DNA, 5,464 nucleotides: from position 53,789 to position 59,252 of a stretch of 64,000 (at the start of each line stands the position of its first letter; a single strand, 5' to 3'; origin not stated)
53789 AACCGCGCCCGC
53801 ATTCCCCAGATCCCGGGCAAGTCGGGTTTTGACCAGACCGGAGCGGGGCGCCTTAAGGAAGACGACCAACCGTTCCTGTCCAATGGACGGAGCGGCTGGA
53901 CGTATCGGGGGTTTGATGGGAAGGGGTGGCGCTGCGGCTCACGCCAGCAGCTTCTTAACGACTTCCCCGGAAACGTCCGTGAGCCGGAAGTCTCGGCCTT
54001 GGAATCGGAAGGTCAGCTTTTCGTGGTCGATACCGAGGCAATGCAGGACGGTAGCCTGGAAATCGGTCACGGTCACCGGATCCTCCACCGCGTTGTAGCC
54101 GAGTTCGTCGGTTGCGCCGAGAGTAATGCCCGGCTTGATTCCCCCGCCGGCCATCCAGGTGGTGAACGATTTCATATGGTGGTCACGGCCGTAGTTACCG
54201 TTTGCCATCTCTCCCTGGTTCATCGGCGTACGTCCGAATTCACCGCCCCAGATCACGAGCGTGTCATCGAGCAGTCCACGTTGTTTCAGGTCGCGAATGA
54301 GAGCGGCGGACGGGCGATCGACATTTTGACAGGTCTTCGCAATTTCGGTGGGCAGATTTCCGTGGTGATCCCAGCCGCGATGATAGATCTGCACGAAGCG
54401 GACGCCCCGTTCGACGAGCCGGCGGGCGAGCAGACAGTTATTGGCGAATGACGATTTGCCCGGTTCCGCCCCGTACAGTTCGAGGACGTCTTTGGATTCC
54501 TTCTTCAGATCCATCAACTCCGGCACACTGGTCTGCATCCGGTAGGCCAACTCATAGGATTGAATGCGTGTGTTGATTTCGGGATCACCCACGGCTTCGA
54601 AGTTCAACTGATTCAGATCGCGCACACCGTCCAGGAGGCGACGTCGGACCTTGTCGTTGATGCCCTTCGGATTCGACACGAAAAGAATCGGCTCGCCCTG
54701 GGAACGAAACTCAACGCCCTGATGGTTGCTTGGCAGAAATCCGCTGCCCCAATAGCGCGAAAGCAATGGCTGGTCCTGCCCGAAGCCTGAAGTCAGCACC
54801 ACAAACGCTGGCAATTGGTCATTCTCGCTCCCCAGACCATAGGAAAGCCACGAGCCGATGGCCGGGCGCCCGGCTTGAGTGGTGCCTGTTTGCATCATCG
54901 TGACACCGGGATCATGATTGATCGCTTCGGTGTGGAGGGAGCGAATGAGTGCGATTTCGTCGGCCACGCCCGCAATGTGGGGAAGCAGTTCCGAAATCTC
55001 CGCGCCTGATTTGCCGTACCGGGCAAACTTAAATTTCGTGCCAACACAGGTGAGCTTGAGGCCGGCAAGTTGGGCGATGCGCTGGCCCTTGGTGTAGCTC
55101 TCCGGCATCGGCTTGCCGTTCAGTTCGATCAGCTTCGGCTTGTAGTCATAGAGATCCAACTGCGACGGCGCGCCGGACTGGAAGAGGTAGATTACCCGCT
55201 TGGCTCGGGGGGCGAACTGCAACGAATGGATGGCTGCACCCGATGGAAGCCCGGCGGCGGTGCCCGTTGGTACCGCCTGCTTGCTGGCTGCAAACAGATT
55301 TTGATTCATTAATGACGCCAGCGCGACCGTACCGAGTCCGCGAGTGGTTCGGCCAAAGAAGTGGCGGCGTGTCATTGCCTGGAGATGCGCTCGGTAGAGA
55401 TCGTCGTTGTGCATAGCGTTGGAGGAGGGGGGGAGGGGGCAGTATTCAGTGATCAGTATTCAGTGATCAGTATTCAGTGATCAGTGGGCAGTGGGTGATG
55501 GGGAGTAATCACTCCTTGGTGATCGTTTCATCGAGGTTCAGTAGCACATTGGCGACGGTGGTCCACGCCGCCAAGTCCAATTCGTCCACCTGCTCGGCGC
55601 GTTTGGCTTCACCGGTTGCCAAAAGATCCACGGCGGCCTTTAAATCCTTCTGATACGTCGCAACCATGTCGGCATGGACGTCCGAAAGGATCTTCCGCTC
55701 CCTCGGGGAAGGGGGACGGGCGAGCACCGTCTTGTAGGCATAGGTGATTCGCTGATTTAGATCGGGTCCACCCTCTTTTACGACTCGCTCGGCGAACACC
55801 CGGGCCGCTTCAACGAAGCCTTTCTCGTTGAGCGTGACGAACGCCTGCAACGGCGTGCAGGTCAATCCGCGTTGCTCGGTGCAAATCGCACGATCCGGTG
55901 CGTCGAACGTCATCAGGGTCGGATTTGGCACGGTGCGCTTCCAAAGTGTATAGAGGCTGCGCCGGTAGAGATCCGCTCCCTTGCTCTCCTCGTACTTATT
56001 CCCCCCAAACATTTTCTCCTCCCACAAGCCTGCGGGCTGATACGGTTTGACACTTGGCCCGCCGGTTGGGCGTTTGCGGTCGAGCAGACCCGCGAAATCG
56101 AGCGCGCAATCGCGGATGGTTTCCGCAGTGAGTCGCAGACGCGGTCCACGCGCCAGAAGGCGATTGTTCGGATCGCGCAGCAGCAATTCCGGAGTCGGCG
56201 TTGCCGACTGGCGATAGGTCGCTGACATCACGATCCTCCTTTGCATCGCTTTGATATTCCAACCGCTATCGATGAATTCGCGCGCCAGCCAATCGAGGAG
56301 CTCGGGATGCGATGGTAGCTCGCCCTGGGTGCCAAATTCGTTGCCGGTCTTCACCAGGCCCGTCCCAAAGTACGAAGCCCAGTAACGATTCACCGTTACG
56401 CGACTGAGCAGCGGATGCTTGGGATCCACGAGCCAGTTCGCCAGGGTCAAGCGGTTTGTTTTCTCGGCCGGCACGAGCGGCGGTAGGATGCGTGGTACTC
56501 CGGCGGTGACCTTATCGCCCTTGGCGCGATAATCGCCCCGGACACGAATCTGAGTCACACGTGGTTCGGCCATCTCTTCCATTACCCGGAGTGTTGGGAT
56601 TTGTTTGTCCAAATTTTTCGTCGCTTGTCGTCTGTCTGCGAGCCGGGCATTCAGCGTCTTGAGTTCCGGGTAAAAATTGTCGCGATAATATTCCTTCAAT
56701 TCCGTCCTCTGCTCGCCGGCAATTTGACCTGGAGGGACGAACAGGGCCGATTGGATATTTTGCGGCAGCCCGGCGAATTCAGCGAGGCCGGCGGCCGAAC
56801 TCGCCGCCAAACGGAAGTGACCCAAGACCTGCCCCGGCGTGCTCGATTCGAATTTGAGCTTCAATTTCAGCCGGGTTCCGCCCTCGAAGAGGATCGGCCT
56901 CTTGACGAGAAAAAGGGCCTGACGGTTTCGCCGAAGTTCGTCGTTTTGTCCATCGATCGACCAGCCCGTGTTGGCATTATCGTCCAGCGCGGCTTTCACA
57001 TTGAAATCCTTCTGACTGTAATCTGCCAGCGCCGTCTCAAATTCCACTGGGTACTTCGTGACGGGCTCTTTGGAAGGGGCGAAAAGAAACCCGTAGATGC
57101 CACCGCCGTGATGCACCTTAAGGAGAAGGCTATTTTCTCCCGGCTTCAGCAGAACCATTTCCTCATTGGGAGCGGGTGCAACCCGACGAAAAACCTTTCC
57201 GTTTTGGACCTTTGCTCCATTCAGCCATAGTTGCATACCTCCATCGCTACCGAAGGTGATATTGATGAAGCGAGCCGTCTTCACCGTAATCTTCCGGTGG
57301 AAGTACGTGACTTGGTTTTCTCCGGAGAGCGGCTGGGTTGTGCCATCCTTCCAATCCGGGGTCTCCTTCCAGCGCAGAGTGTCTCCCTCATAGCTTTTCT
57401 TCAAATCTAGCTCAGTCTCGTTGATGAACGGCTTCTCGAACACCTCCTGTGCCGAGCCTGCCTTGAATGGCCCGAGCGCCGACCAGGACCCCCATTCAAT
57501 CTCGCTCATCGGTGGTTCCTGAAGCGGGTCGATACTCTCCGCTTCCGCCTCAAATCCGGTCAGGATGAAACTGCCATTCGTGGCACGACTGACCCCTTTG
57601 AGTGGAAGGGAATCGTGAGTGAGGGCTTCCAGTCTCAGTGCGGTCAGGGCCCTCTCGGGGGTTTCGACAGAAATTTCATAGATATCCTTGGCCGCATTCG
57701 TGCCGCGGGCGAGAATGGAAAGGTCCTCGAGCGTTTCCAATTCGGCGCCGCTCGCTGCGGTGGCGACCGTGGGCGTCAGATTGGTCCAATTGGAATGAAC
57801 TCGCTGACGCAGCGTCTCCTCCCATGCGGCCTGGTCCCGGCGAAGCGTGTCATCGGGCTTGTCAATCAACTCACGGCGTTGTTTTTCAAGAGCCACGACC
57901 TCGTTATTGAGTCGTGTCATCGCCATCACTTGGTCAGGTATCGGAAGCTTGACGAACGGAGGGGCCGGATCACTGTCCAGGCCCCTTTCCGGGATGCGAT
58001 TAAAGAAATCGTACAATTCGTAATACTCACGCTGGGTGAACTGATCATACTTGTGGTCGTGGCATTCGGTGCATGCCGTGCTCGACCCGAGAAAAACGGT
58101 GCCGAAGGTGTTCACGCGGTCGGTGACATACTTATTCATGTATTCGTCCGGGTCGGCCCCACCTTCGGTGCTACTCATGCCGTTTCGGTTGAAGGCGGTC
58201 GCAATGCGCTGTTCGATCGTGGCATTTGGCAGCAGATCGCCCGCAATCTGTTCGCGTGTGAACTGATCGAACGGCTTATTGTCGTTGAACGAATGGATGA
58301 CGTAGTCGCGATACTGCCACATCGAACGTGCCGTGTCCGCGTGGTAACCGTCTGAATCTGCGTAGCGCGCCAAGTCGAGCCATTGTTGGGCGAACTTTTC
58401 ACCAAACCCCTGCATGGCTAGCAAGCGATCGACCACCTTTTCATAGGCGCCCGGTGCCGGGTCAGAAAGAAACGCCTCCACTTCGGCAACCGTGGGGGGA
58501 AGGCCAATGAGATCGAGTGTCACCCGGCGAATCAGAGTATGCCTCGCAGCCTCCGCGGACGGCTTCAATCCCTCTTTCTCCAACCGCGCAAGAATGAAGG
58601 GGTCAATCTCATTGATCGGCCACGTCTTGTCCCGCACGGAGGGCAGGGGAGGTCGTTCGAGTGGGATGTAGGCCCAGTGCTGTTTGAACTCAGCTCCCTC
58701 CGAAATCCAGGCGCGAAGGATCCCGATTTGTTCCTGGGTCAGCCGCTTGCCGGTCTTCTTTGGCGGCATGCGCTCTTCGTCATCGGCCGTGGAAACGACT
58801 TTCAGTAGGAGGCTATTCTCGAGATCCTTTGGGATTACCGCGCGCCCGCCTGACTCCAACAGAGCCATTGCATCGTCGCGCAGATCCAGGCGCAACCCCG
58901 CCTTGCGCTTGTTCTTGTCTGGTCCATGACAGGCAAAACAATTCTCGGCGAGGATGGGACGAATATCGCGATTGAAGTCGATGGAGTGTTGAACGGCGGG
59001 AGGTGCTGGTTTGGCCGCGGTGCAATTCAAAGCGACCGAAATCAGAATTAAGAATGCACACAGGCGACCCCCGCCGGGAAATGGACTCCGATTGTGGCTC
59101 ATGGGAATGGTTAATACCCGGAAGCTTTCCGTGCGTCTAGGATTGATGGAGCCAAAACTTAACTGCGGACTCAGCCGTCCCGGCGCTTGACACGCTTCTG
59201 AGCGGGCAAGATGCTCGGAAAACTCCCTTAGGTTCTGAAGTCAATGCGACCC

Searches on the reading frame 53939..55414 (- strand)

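Call 75: search_protein_families(library=pfam, proteins=[window:53939-55414:-], max_evalue=0.001)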
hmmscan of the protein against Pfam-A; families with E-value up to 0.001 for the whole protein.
window:53939-55414:- (491 aa): 1 family
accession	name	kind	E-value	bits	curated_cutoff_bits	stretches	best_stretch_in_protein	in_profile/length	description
PF07394.17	DUF1501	-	6.5e-158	526.4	27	1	71-490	1-390/390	Protein of unknown function (DUF1501)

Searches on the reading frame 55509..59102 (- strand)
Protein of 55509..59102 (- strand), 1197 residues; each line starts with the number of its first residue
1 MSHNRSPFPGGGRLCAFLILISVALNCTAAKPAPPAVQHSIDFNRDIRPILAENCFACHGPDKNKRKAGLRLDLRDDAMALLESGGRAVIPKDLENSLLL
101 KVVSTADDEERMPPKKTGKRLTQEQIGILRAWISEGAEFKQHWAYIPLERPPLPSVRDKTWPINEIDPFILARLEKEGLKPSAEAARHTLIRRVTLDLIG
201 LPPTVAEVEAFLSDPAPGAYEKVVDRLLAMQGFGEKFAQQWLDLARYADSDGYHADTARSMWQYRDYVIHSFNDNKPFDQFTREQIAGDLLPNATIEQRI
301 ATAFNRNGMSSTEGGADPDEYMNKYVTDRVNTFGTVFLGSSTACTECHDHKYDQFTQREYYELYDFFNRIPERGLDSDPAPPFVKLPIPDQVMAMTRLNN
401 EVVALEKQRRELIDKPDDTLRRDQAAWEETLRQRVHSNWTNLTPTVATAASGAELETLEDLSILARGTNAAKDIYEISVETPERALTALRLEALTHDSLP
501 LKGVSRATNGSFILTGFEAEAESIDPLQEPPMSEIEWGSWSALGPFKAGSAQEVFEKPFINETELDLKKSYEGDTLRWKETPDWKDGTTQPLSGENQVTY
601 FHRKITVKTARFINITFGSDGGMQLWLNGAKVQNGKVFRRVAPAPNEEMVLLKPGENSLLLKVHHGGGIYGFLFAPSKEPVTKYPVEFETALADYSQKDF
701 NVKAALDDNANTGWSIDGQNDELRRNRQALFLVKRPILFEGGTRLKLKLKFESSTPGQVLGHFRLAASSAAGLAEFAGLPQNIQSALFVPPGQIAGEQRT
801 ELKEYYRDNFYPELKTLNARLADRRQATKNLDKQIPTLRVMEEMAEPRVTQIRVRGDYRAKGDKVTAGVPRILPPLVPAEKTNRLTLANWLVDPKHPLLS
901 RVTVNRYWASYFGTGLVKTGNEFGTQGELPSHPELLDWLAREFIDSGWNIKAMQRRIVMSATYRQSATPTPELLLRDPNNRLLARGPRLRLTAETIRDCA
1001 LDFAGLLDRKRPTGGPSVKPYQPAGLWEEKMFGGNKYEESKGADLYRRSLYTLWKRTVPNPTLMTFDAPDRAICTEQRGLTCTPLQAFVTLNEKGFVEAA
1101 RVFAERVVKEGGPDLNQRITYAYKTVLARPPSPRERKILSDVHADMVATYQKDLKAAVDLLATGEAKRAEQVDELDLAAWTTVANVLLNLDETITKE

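Call 75: search_protein_families(library=pfam, proteins=[window:55509-59102:-], max_evalue=0.001)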
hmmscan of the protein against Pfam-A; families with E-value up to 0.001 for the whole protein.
window:55509-59102:- (1197 aa): 4 families
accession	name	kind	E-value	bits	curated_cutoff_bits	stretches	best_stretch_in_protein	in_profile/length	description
PF07587.16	PSD1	-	1.5e-95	319.7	28.5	1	883-1141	1-242/244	Protein of unknown function (DUF1553)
PF07583.16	PSCyt2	-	2e-84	283.2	29.8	1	165-370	1-207/209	Protein of unknown function (DUF1549)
PF07635.16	PSCyt1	-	1.1e-15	58.3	22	1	55-115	1-58/59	Planctomycete cytochrome C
PF13442.11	Cytochrome_CBB3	-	0.00024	21.8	27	0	47-133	6-68/68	Cytochrome C oxidase, cbb3-type, subunit III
